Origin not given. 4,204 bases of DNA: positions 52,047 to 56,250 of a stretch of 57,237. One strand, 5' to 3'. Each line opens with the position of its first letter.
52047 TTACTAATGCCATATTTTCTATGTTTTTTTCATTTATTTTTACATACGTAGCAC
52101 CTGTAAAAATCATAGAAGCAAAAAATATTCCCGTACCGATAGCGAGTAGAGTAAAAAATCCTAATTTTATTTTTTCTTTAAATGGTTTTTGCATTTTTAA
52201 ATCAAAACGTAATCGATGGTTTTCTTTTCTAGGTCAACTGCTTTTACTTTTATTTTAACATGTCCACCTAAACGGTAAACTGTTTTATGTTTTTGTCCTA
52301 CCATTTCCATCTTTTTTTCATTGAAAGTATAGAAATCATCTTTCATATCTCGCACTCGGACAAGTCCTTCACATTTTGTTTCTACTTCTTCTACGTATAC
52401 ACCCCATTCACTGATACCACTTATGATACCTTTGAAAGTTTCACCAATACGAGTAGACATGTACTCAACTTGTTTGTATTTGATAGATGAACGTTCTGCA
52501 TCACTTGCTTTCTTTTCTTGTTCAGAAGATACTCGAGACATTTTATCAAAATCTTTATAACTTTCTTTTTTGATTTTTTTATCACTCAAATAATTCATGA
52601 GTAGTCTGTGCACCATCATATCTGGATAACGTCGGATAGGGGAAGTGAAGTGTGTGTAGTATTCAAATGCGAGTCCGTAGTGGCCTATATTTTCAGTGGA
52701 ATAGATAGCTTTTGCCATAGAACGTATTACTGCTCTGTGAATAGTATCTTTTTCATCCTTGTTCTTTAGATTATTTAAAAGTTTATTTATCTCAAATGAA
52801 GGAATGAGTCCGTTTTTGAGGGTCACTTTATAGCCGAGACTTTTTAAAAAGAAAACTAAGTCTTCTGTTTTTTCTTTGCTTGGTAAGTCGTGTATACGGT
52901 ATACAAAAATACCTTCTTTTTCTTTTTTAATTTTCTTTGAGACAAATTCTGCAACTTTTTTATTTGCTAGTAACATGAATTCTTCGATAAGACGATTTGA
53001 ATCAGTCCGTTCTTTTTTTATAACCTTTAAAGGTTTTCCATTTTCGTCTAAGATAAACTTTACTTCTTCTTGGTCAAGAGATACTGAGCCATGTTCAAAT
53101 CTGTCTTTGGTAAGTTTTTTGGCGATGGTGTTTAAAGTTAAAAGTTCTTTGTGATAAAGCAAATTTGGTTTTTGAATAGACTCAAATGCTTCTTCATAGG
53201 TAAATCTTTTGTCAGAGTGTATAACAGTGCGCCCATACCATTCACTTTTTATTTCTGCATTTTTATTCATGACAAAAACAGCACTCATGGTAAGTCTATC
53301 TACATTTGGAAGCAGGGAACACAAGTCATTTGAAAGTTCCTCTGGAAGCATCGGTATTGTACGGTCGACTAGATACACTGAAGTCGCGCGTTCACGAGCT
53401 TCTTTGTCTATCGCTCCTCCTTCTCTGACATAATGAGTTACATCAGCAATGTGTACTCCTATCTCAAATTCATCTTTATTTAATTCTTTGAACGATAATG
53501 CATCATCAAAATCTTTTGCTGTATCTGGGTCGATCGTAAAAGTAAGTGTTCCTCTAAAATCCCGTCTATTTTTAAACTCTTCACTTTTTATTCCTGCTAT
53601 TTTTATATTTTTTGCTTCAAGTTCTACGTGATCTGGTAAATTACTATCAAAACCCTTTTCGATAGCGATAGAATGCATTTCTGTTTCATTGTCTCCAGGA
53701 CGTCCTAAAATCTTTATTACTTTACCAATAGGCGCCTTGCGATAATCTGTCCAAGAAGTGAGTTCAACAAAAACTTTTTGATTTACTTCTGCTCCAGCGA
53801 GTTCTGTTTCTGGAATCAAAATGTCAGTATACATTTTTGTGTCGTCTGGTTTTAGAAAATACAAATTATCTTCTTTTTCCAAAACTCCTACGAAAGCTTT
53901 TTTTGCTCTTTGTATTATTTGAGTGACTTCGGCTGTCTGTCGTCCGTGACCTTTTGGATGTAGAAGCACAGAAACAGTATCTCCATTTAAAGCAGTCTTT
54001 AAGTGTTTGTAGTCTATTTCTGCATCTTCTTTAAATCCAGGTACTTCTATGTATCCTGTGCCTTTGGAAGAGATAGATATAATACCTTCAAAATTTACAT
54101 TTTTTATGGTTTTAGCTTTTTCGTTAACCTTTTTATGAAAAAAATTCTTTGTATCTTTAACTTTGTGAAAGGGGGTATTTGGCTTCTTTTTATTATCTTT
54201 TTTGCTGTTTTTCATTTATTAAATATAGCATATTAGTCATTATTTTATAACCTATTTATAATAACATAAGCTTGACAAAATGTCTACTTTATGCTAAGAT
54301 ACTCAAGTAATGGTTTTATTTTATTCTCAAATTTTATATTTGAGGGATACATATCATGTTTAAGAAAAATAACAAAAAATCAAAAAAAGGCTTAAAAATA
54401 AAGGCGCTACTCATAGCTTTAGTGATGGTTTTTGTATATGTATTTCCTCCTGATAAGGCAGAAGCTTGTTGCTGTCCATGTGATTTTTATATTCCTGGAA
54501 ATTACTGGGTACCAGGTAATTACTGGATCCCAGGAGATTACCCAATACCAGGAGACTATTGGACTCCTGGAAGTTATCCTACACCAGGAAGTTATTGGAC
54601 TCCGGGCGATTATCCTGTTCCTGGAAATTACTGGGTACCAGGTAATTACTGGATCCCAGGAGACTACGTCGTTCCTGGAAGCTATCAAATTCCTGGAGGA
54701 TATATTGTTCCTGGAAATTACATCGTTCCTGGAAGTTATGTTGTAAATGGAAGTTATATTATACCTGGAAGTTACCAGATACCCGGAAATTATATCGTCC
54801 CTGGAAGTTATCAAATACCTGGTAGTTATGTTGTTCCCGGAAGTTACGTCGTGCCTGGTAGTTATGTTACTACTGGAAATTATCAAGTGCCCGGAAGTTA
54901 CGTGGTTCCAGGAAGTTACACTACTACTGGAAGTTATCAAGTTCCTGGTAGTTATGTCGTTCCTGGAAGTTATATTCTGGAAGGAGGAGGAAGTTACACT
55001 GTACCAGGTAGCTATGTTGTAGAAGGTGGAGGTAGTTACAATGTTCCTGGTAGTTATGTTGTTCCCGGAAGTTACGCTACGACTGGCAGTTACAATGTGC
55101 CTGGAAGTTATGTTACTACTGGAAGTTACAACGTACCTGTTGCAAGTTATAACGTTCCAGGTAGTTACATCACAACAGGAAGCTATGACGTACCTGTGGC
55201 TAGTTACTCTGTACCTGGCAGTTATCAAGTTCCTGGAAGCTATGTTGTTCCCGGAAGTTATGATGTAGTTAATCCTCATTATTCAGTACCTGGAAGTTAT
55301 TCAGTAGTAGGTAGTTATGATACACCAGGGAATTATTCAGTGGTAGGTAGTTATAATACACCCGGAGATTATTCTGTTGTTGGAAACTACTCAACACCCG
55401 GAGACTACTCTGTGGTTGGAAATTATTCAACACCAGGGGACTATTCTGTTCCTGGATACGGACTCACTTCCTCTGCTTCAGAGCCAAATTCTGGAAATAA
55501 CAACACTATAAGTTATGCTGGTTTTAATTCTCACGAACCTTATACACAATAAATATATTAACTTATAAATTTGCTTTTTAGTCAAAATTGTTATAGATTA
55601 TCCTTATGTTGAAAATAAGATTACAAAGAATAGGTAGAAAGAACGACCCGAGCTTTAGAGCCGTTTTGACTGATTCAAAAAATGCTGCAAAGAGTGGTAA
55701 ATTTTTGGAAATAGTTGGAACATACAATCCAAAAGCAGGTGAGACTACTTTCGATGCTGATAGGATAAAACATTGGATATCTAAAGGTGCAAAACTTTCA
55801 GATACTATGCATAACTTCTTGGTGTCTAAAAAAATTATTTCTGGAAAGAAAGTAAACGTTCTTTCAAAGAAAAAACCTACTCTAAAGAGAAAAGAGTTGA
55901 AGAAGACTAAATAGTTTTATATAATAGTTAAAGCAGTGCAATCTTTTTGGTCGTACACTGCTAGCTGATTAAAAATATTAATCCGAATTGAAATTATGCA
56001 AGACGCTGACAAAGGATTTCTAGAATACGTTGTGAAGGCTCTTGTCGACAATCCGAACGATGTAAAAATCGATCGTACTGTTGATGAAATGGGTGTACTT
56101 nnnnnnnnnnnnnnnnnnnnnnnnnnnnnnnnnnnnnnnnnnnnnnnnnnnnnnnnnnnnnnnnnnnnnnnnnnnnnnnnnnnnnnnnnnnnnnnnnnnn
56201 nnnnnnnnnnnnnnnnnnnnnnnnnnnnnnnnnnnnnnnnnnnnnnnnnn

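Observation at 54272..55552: Strongly promoted, membrane-anchored protein made of about 50 tandem Tyr-containing hexapeptides (PGSYxV)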

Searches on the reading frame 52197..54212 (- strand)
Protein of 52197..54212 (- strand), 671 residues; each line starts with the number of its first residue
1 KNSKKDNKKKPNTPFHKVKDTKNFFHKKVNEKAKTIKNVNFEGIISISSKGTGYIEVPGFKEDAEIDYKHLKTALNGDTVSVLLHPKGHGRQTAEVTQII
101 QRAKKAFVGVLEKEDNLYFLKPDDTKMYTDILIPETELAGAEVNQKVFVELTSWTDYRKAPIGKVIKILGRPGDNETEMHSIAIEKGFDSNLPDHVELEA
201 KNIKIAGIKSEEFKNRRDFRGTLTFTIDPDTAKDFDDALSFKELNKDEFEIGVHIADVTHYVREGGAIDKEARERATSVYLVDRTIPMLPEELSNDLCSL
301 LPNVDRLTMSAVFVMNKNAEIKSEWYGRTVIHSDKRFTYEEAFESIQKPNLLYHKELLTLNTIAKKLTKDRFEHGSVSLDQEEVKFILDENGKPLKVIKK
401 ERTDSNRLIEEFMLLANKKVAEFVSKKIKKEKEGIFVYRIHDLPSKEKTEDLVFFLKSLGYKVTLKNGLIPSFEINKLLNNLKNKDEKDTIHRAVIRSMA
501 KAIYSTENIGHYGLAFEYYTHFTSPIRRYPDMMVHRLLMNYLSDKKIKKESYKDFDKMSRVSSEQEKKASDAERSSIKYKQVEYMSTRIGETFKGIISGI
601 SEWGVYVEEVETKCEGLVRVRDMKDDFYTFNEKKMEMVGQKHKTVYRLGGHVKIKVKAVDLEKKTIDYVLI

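Call 13: search_protein_families(library=pfam, proteins=[window:52197-54212:-], max_evalue=0.00001)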
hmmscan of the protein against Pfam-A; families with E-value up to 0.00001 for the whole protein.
window:52197-54212:- (671 aa): 5 families
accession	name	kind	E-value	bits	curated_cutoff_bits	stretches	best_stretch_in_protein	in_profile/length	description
PF00773.25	RNB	-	1e-110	370.5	29.3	1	216-543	1-325/326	RNB domain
PF17876.7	CSD2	-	2.4e-22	79.2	26.2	1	119-189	1-70/74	Cold shock domain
PF08206.17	OB_RNB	-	3.9e-10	39.7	24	0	43-96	1-55/58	Ribonuclease B OB domain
PF17849.7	OB_Dis3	-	9.9e-09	35.6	22.8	1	119-186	3-76/77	Dis3-like cold-shock domain 2 (CSD2)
PF00575.29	S1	-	1.4e-06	29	22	1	588-667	3-70/74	S1 RNA binding domain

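Call 15: find_related_loci(query=window:52197-54212:-, collection=genome_contigs, flank=6000)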
Query window:52197-54212:- (671 aa) in genome_contigs; peptide patterns used: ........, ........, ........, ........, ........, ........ (x = any residue, [..] = any of these).
599 stretches matched a pattern (row limit reached: there are more); 73 encode a relative of the query (tblastn E <= 1e-3); 73 distinct loci.
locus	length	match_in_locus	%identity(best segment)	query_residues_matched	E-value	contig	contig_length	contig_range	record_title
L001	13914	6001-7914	93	34-671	0e+0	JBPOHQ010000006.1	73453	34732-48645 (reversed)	MAG: Candidatus Nomurabacteria bacterium isolate MAG_121 c_000000368221, whole genome shotgun sequence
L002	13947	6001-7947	70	20-671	0e+0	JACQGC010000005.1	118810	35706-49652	MAG: Candidatus Nomurabacteria bacterium isolate NC_groundwater_1063_Pr2_B-0.1um_42_14 rattlesnake_spring_18_scaffold_15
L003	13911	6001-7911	71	37-671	0e+0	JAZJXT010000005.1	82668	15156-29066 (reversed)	MAG: Patescibacteria group bacterium isolate ADI_H1L2_2_122_18_3-bin036_1 ADIH1L22_B036_1_000000000005, whole genome sho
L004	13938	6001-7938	71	34-671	0e+0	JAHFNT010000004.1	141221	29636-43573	MAG: Candidatus Nomurabacteria bacterium isolate nzgw487 NODE_87_length_141222_cov_5.022537, whole genome shotgun sequen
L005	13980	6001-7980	68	41-671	0e+0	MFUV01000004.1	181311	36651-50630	MAG: Candidatus Nomurabacteria bacterium RIFCSPLOWO2_01_FULL_39_18 rifcsplowo2_01_scaffold_279, whole genome shotgun seq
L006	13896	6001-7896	69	32-671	0e+0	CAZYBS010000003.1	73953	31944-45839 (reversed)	MAG TPA_asm: uncultured Candidatus Saccharibacteria bacterium isolate SRP178908_co1_81 genome assembly, contig: NODE_172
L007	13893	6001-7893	70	42-670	0e+0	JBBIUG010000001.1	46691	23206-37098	MAG: Candidatus Nomurabacteria bacterium isolate STF170223_bin_48 NODE_150_length_46691_cov_4.377691, whole genome shotg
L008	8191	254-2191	69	41-671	0e+0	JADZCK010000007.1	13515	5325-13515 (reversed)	MAG: Candidatus Nomurabacteria bacterium isolate SJ72 c_000000290826, whole genome shotgun sequence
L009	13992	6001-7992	68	15-671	0e+0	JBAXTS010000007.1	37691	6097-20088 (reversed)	MAG: bacterium isolate ELA641 MAG641_7, whole genome shotgun sequence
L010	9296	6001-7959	68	26-671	0e+0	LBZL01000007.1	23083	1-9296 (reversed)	MAG: Candidatus Nomurabacteria bacterium GW2011_GWB1_40_7 UU13_C0007, whole genome shotgun sequence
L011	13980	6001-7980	68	16-671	0e+0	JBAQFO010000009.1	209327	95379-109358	MAG: Minisyncoccia bacterium isolate MFD12003_ilm_asm_bin26 k127_95644, whole genome shotgun sequence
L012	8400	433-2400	68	41-671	0e+0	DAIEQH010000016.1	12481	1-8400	MAG TPA_asm: Candidatus Nomurabacteria bacterium isolate clean1184 NODE_16_length_12481_cov_6.133586, whole genome shotg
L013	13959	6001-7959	67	41-671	0e+0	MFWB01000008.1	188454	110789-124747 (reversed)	MAG: Candidatus Nomurabacteria bacterium RIFOXYB1_FULL_39_16 rifoxyb1_full_scaffold_26, whole genome shotgun sequence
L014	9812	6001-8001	67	41-671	0e+0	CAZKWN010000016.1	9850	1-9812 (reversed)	MAG TPA_asm: uncultured Candidatus Saccharibacteria bacterium isolate binchicken_co241_364 genome assembly, contig: NODE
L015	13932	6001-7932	69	32-670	0e+0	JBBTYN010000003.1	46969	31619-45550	MAG: Patescibacteria group bacterium isolate H41-bin112_1 H41_bin112_1_000000000003, whole genome shotgun sequence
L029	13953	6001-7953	66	41-670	0e+0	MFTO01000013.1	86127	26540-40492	MAG: Candidatus Nomurabacteria bacterium RIFCSPHIGHO2_01_FULL_40_20 rifcsphigho2_01_scaffold_438, whole genome shotgun s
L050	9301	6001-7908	66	40-671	0e+0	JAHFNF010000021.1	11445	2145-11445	MAG: Candidatus Nomurabacteria bacterium isolate nzgw474 NODE_1411_length_11446_cov_3.492185, whole genome shotgun seque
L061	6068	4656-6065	65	28-485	0e+0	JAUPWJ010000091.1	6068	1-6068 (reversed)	MAG: Patescibacteria group bacterium isolate erpe_2018_sw_45hr_WHONDRS-SW48-000100_B_bin.30 scaffold_1797185, whole geno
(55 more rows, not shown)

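Call 46: search_protein_families(library=ncbifam, proteins=[L001:4723-5784:-, L029:4990-5913:-, L050:5341-5916:-, L061:3525-4580:-], max_evalue=1)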
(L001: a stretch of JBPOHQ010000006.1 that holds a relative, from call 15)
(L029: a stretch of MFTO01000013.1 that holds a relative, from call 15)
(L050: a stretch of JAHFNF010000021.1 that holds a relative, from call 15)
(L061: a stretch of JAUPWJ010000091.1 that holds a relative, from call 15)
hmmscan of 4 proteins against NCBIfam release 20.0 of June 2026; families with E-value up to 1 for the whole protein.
L001:4723-5784:- (354 aa): 2 families
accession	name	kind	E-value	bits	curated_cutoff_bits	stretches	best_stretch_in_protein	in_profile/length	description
NF006147.0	PRK08295.1-4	equivalog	0.0021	17.7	212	0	177-225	131-178/201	RNA polymerase factor sigma-70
TIGR04243.1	nodulat_NodB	equivalog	0.46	9.9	240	0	188-214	15-41/197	chitooligosaccharide deacetylase NodB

L029:4990-5913:- (308 aa): 0 families

L050:5341-5916:- (192 aa): 0 families

L061:3525-4580:- (352 aa): 2 families
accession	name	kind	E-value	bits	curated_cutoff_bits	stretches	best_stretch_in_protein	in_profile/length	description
NF040677.1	wall_bind_EntC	exception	0.023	13.5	770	1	214-322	186-294/422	cell wall-binding protein EntC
NF033761.1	gliding_GltJ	equivalog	0.14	11.1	450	1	223-313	413-503/671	adventurous gliding motility protein GltJ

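Call 57: search_protein_families(library=phrogs, proteins=[L001:4723-5784:-, L029:4990-5913:-, L050:5341-5916:-, L061:3525-4580:-], max_evalue=0.01)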
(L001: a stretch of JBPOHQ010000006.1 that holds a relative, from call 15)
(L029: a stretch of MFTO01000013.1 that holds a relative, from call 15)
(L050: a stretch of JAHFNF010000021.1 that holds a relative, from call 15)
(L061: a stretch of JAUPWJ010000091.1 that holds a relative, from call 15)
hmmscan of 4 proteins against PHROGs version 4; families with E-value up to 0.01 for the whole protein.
L001:4723-5784:- (354 aa): 1 family
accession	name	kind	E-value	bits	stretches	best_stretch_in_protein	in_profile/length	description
phrog_19523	-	unknown function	4.1e-06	27.7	0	153-164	1-12/41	-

L029:4990-5913:- (308 aa): 6 families
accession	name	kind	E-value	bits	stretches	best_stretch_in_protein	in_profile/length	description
phrog_31248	-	unknown function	2.2e-23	84.1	3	215-294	78-157/200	-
phrog_7964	-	unknown function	6e-20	72.3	3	135-261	82-208/269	-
phrog_5070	-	unknown function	1.9e-12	48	2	173-295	55-177/182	-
phrog_36281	-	unknown function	1.8e-08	35.1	1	93-183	184-274/290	-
phrog_28263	-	tail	0.00017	19.9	1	93-290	535-734/1400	tail fiber protein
phrog_36982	-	unknown function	0.00059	18.8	1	128-293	276-437/944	-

L050:5341-5916:- (192 aa): 0 families

L061:3525-4580:- (352 aa): 0 families

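Call 62: find_homologous_proteins(query=L029:4990-5913:-, max_evalue=0.001)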
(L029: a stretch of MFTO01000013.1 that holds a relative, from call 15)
Query L029:4990-5913:-: 2126 candidates shared short words with the query, none scored E <= 0.001.

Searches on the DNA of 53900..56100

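Call 68: search_rna_families(source=window, start=53900, end=56100, threshold=evalue, max_evalue=1)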
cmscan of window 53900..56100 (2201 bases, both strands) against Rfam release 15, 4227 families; matches with E-value up to 1: 0.
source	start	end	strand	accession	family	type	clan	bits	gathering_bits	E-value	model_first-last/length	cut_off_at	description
